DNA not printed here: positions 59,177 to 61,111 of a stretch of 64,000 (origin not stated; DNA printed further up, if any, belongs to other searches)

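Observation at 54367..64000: MSHA-like type IVa pilus / T2SS-like cluster with non-canonical gene order and no secretin in view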

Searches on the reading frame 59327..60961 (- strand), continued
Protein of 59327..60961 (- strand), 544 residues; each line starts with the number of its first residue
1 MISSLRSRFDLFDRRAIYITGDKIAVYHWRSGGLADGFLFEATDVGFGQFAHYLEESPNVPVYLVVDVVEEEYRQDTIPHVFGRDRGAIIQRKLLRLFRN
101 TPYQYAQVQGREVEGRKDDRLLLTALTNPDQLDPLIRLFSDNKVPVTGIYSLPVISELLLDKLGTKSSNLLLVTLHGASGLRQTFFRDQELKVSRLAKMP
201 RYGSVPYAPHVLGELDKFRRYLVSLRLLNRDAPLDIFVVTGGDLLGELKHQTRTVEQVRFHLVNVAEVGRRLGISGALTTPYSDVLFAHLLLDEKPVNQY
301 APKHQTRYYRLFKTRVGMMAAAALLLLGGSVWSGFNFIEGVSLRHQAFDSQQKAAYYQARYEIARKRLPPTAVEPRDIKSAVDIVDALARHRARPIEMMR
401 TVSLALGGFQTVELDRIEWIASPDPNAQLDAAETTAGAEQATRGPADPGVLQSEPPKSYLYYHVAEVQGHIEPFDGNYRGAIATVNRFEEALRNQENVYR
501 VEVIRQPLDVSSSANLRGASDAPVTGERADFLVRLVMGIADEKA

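Call 28: predict_structure(alignment_id=A1)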
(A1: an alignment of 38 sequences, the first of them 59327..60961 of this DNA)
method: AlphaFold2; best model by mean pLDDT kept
length: 544 residues; sequences in the alignment: 38
mean_pLDDT: 82.9   pTM: 0.60
mean pLDDT of the five models: 82.9, 82.7, 81.4, 81.3, 78.7
residues with pLDDT >= 90: 236; 70-90: 224; 50-70: 37; < 50: 47
segments of 3 or more residues with pLDDT < 50: 1-8, 432-455, 514-525, 542-544
pLDDT, mean of each block of 10 residues (from residue 1): 44 88 90 88 91 91 85 90 92 92 92 87 91 89 93 91 90 90 94 91 86 94 90 94 89 87 93 82 92 91 93 89 92 89 89 89 75 66 67 79 88 89 79 38 36 52 89 82 89 87 81 48 59 85 48
secondary structure, 60 per line:
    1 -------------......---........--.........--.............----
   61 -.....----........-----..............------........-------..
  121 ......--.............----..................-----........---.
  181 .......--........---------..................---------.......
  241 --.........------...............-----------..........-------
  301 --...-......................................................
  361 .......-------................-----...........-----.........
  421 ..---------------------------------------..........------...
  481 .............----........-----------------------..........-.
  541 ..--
elements in order: E14-19 E23-30 E33-41 H44-56 E62-66 E71-78 H84-97 E104-111 E119-126 H129-141 E146-151 H152-163 E169-176 E180-187 E190-197 H207-224 E234-240 H243-251 E258-264 H265-272 H284-293 H307-367 H375-390 H396-406 E412-422 E462-471 H478-493 E498-505 E529-538

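Call 30: find_related_loci(query=A1, collection=genome_contigs, flank=10000)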
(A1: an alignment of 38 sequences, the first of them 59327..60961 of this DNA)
Query A1 (544 aa) in genome_contigs; peptide patterns used: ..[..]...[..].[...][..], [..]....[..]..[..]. (x = any residue, [..] = any of these).
551 stretches matched a pattern; 312 encode a relative of the query (tblastn E <= 1e-3); the best 80 are kept; 80 distinct loci.
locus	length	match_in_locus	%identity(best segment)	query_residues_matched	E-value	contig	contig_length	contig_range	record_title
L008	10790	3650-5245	65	1-539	0e+0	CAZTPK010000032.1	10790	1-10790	MAG TPA_asm: uncultured Gammaproteobacteria bacterium isolate binchicken_co107_315 genome assembly, contig: NODE_13766_l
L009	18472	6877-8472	65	1-539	0e+0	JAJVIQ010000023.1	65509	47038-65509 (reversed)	MAG: Gammaproteobacteria bacterium isolate Bin_9R c_000000001578, whole genome shotgun sequence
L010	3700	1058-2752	52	1-540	0e+0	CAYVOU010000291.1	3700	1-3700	MAG TPA_asm: uncultured Gammaproteobacteria bacterium isolate binchicken_co224_255 genome assembly, contig: NODE_33282_l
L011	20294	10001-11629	53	1-541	0e+0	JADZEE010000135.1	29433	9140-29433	MAG: Gammaproteobacteria bacterium isolate SJ809 c_000001320971, whole genome shotgun sequence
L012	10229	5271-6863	52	1-541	0e+0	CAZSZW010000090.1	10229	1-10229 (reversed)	MAG TPA_asm: uncultured Gammaproteobacteria bacterium isolate binchicken_co286_3 genome assembly, contig: NODE_7526_leng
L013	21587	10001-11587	49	1-542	0e+0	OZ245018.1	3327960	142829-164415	MAG: Gammaproteobacteria bacterium isolate 946ad2bf-fb27-4ec7-8787-b9044ac20274 genome assembly, chromosome: 1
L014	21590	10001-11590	50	1-539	3e-180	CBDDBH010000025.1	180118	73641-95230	MAG: Gammaproteobacteria bacterium isolate 61d1d6e5-7064-46a6-bc2b-d6b6240feebc genome assembly, contig: contig_25, whol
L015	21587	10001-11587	48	1-542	2e-178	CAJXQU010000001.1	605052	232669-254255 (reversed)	MAG TPA_asm: uncultured proteobacterium isolate SRR3933267_bin.2_MetaBAT_v2.12.1_MAG genome assembly, contig: NODE_1_len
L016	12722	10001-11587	50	1-542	6e-178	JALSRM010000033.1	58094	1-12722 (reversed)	MAG: Gammaproteobacteria bacterium isolate 356-308_metabat1_scaf2bin.068 356-308_scaffold_272_c1, whole genome shotgun s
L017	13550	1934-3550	51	1-541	3e-176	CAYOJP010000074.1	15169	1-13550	MAG TPA_asm: uncultured Gammaproteobacteria bacterium isolate SRP287453_co1_17 genome assembly, contig: NODE_7218_length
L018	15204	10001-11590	47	1-542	2e-176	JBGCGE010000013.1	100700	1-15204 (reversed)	MAG: Gammaproteobacteria bacterium isolate SGMAG-06 contig13, whole genome shotgun sequence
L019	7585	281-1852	49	1-538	6e-174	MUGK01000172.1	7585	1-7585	MAG: Chromatiales bacterium USCg_Taylor scaffold_171, whole genome shotgun sequence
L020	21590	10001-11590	46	1-542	8e-173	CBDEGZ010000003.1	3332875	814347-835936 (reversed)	MAG: Gammaproteobacteria bacterium isolate d4f7fdc9-f89b-4174-bf1d-6ce48d75cc49 genome assembly, contig: contig_3, whole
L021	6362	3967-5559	50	1-541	1e-172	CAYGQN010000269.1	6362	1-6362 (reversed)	MAG TPA_asm: uncultured Gammaproteobacteria bacterium isolate ERP117304_co3_111 genome assembly, contig: NODE_17731_leng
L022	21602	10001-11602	47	1-543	1e-169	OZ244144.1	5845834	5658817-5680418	MAG: Gammaproteobacteria bacterium isolate 5c633af5-84de-4cc7-8157-d45a81a42ed4 genome assembly, chromosome: 1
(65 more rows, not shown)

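Call 31: fold_search(model_id=the predicted structure, library=pdb)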
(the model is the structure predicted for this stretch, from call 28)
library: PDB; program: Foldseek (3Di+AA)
matches with E <= 10: 1250; with E <= 0.001: 98
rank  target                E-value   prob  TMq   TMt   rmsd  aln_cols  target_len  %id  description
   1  5eoy_A                4.6e-11  1.00  0.35  0.49   7.3       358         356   12  Pseudomonas aeruginosa SeMet-PilM bound to ADP (released 2016-04-27)
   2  5eoy_B                1.2e-10  1.00  0.35  0.50   7.0       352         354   12  Pseudomonas aeruginosa SeMet-PilM bound to ADP (released 2016-04-27)
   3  5eou_B                1.9e-10  1.00  0.39  0.56   6.1       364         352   13  Pseudomonas aeruginosa PilM:PilN1-12 bound to ATP (released 2016-04-27)
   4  5eox_B                2.6e-10  1.00  0.35  0.49   7.3       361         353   12  Pseudomonas aeruginosa PilM bound to ADP (released 2016-04-27)
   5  5eox_A                8.7e-10  1.00  0.35  0.50   7.0       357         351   11  Pseudomonas aeruginosa PilM bound to ADP (released 2016-04-27)
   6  5eq6_B                1.2e-09  1.00  0.34  0.48   7.0       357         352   13  Pseudomonas aeruginosa PilM bound to AMP-PNP (released 2016-04-27)
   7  5eou_A                1.5e-09  1.00  0.35  0.54   6.3       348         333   11  Pseudomonas aeruginosa PilM:PilN1-12 bound to ATP (released 2016-04-27)
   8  3wt0_D                2.2e-09  1.00  0.31  0.42   8.3       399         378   13  Crystal Structure Analysis of Cell Division Protein (released 2015-04-29)
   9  5eq6_A                3.5e-09  1.00  0.36  0.51   6.1       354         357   11  Pseudomonas aeruginosa PilM bound to AMP-PNP (released 2016-04-27)
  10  2ych_A                7.8e-09  1.00  0.39  0.58   5.5       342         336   11  PilM-PilN type IV pilus biogenesis complex (released 2011-05-11)
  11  3wt0_C                1.3e-08  1.00  0.34  0.46   6.8       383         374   12  Crystal Structure Analysis of Cell Division Protein (released 2015-04-29)
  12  4a2a_A                1.5e-08  1.00  0.27  0.37   6.5       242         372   12  Thermotoga maritima FtsA:FtsZ(336-351) (released 2012-04-25)
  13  3hrg                  1.6e-08  1.00  0.26  0.46   7.5       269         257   10  Crystal structure of Bacteroides thetaiotaomicron BT_3980, protein with actin-like ATPase fold and unknown function (NP_ (released 2009-06-23)
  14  3jc8_Ma               2.3e-08  1.00  0.37  0.52   5.8       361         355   11  Architectural model of the type IVa pilus machine in a piliated state (released 2016-03-16)
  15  3wqt_C                2.9e-08  1.00  0.34  0.47   7.0       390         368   11  Staphylococcus aureus FtsA complexed with AMPPNP (released 2014-10-08)
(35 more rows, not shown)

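Call 68: search_dna_similar(query=window:59327-60961:-, collection=plasmids, mode=protein, max_evalue=0.00001, max_rows=15)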
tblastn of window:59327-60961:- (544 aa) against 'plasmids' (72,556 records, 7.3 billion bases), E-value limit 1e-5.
No match.

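Call 84: search_protein_representatives(alignment_id=A1)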
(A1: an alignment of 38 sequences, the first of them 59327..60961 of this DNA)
Query: 38 sequences, 535 profile positions. Proteins with E-value up to 0.001 (for the whole library): 2879; up to 1e-10: 2247; up to 1e-30: 1252. The best 150 are listed.
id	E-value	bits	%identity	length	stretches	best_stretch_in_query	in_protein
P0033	4.7e-237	804.2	-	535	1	1-534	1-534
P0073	1.4e-234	796.1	-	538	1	1-533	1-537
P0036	2.2e-216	736.0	-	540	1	1-532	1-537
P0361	5.1e-215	731.5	-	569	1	1-532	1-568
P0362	3.7e-208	708.9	-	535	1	1-531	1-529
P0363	1.2e-202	690.7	-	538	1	1-533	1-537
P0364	2.2e-202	689.8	-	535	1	1-533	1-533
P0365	8.9e-200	681.2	-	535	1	1-534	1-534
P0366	1.9e-195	666.9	-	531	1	1-531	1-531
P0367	3.6e-193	659.4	-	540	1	1-533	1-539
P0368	4.9e-191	652.3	-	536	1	1-530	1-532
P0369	1.1e-188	644.7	-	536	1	1-531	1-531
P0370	8.7e-187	638.3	-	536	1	1-531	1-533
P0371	8.2e-185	631.8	-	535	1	1-534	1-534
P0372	2.6e-184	630.2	-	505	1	34-527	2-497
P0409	2.1e-138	478.7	-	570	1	11-527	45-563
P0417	1.0e-132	459.9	-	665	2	12-252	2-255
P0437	3.0e-123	428.7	-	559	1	14-533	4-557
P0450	5.7e-119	414.5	-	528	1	14-527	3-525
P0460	5.0e-116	404.8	-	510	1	15-531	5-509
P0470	3.3e-113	395.5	-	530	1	12-524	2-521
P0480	8.7e-112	390.8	-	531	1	12-527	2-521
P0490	3.8e-109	382.1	-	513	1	14-528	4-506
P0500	1.1e-107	377.2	-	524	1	14-526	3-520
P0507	4.5e-107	375.3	-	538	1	16-528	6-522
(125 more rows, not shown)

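Call 85: list_cluster_members(proteins=[P0507, P0500, P0490, P0480, P0470, P0460, P0450, P0437, P0417, P0409])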
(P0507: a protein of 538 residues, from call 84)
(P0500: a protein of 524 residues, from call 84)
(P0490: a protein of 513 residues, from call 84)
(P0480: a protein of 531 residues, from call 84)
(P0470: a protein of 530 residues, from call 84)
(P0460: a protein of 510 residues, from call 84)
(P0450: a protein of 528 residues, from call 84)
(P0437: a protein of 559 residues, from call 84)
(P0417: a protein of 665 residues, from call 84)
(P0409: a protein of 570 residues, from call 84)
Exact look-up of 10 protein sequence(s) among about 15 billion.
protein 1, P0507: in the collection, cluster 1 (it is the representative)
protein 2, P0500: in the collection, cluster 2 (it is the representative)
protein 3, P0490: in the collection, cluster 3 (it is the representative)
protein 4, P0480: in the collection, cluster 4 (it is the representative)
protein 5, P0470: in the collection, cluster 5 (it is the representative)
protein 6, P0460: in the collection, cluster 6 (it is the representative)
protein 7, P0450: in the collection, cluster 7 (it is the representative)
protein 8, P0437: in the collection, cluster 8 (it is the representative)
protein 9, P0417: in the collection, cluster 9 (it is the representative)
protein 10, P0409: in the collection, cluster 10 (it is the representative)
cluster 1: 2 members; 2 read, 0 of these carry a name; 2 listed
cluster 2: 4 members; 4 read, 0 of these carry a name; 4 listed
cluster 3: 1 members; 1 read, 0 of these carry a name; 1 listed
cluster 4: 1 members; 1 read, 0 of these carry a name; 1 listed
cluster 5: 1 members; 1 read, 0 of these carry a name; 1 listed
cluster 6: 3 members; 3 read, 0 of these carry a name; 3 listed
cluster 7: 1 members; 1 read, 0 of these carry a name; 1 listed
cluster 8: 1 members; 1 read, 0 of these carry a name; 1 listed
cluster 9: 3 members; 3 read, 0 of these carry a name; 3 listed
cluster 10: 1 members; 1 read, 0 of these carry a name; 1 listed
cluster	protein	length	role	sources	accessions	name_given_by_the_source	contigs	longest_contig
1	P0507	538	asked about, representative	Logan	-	-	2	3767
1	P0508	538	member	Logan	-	-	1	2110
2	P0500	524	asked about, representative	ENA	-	-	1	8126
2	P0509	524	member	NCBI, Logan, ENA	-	-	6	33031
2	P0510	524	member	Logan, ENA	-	-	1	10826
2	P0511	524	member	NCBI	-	-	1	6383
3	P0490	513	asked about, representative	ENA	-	-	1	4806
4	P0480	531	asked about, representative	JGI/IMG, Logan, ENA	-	-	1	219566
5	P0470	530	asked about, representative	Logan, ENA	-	-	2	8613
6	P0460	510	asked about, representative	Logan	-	-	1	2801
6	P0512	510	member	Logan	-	-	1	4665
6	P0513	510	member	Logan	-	-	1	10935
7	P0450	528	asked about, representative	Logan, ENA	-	-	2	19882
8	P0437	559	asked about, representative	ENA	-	-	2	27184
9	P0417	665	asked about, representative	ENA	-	-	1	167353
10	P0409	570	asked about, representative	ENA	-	-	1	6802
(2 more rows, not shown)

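Call 86: find_encoding_contigs(protein=P0480, flank=10000, max_places=2)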
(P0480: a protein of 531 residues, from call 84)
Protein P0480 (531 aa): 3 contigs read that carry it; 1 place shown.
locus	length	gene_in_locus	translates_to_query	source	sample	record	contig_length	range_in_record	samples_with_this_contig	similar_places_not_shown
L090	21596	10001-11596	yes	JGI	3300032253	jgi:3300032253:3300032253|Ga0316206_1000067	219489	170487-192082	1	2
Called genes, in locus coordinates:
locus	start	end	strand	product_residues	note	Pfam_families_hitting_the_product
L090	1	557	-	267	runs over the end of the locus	PF00005:ABC_tran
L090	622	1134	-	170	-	-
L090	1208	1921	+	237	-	PF00005:ABC_tran, PF13304:AAA_21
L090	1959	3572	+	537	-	PF13191:AAA_16 (weak), PF13401:AAA_22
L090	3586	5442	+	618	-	PF07655:Secretin_N_2, PF00263:Secretin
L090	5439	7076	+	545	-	PF07719:TPR_2 (faint), PF00515:TPR_1 (faint), PF13432:TPR_16 (faint), PF14559:TPR_19 (faint), PF13431:TPR_17 (faint), PF13176:TPR_7 (faint)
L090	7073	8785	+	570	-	PF05157:MshEN, PF00437:T2SSE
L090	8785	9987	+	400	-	PF28597:T2SSF_N, PF00482:T2SSF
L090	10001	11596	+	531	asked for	-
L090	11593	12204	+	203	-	-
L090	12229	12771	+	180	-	-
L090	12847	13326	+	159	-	-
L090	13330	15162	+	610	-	-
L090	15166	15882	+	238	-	PF07963:N_methyl (faint)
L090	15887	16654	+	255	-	PF12698:ABC2_membrane_3 (weak)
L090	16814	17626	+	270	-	-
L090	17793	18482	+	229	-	PF07963:N_methyl (weak)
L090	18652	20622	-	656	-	PF00999:Na_H_Exchanger, PF02254:TrkA_N, PF02080:TrkA_C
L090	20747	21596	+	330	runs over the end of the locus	PF01380:SIS, PF00571:CBS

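Call 99: search_protein_families(library=ncbifam, proteins=[L090:17793-18482:+, L090:12847-13326:+, L090:15887-16654:+, L090:16814-17626:+, L090:1208-1921:+, L007:20195-20923:+], max_evalue=0.01)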
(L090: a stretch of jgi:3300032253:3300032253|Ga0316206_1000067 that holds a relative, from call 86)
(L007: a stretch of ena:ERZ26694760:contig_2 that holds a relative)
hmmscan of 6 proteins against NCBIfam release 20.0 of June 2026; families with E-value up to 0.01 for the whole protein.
L090:17793-18482:+ (229 aa): 5 families
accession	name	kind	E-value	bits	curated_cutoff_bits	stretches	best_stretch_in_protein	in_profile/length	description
TIGR01708.2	typeII_sec_gspH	equivalog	2.7e-06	27.5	80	1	14-67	2-53/169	type II secretion system minor pseudopilin GspH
TIGR02532.1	IV_pilin_GFxxxE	domain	1.4e-05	24.7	16.3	1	14-35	2-23/24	prepilin-type N-terminal cleavage/methylation domain-containing protein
TIGR01710.1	typeII_sec_gspG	equivalog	1.5e-05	25.1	88.85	1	14-70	1-58/134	type II secretion system major pseudopilin GspG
NF040999.1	pilin_ComGC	equivalog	0.00072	19.7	75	1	14-32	2-20/84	competence type IV pilus major pilin ComGC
TIGR02596.1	TIGR02596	subfamily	0.0074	16.4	70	0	16-55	1-41/196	Verru_Chthon cassette protein D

L090:12847-13326:+ (159 aa): 1 family
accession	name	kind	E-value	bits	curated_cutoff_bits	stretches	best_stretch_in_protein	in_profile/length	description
NF005883.0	PRK07845.1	equivalog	0.0047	15.9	479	1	29-110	85-166/466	NAD(P)H-quinone dehydrogenase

L090:15887-16654:+ (255 aa): 1 family
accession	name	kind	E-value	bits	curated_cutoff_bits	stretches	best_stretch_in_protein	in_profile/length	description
NF047564.1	PSM_export_PmtD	equivalog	0.0043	16.7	220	1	11-119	9-114/242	phenol-soluble modulin export ABC transporter permease subunit PmtD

L090:16814-17626:+ (270 aa): 1 family
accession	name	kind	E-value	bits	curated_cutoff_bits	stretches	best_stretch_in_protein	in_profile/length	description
NF033118.1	vanR-O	exception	0.0071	15.8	505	0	210-266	76-130/233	vancomycin resistance response regulator transcription factor VanR-O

L090:1208-1921:+ (237 aa): 185 families (the best 25 are shown)
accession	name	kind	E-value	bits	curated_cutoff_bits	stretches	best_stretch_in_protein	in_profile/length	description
TIGR01188.1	drrA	subfamily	1.3e-39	136.3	312.45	1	12-229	1-221/302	daunorubicin resistance ABC transporter, ATP-binding protein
NF010060.0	PRK13537.1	equivalog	2e-32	112.3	521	1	2-229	13-244/314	nodulation factor ABC transporter ATP-binding protein NodI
NF010059.0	PRK13536.1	equivalog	1.7e-31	109.2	549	1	3-218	42-260/342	nodulation factor ABC transporter ATP-binding protein NodI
NF033858.1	ABC2_perm_RbbA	equivalog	2.7e-31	108.3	1050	1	5-236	267-501/909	ribosome-associated ATPase/putative transporter RbbA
TIGR01288.1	nodI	equivalog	6.5e-31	107.5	424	1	4-228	4-232/303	nodulation factor ABC transporter ATP-binding protein NodI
TIGR03864.1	PQQ_ABC_ATP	hypoth_equivalog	3.3e-30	105.3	302.25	1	4-234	1-234/236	ABC transporter, ATP-binding subunit, PQQ-dependent alcohol dehydrogenase system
TIGR03740.1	galliderm_ABC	subfamily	2.3e-29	102.7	309.75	1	6-213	2-205/223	lantibiotic protection ABC transporter ATP-binding subunit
TIGR01189.1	ccmA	equivalog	1e-26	93.9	131.6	1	16-196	12-191/198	heme ABC exporter ATP-binding protein CcmA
TIGR03522.1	GldA_ABC_ATP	equivalog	7.8e-26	91.2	402.6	1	6-208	4-208/301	gliding motility-associated ABC transporter ATP-binding subunit GldA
NF010061.0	PRK13538.1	equivalog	1.9e-25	89.6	195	1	17-193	18-194/211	cytochrome c biogenesis heme-transporting ATPase CcmA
NF006987.0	PRK09452.1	equivalog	4.8e-24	84.8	482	1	5-218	18-234/378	spermidine/putrescine ABC transporter ATP-binding protein PotA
TIGR04521.1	ECF_ATPase_2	equivalog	6e-24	84.6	330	2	110-219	122-232/279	energy-coupling factor transporter ATPase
NF047565.1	PSM_export_PmtA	equivalog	2.2e-23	83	350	1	19-214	16-210/282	phenol-soluble modulin export ABC transporter ATP-binding protein PmtA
TIGR01257.1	rim_protein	equivalog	5.6e-23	79.8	4012.85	1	15-225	1950-2163/2272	rim ABC transporter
NF000355.4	ribo_prot_ABC_F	equivalog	6.3e-23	81.4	380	1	5-209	3-191/499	ribosomal protection-like ABC-F family protein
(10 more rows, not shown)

L007:20195-20923:+ (242 aa): 6 families
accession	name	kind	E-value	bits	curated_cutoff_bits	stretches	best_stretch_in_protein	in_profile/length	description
TIGR02532.1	IV_pilin_GFxxxE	domain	1.7e-06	27.7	16.3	1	7-29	1-23/24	prepilin-type N-terminal cleavage/methylation domain-containing protein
TIGR01708.2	typeII_sec_gspH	equivalog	1.1e-05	25.5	80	1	7-30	1-24/169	type II secretion system minor pseudopilin GspH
TIGR01710.1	typeII_sec_gspG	equivalog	0.00057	19.9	88.85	1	8-29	1-22/134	type II secretion system major pseudopilin GspG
NF040999.1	pilin_ComGC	equivalog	0.0024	18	75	1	8-26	2-20/84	competence type IV pilus major pilin ComGC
NF007800.0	PRK10506.1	equivalog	0.0043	16.9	158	1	3-44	4-46/163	prepilin peptidase-dependent protein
NF007862.0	PRK10574.1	equivalog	0.0055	16.9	138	1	5-27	2-24/145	prepilin peptidase-dependent pilin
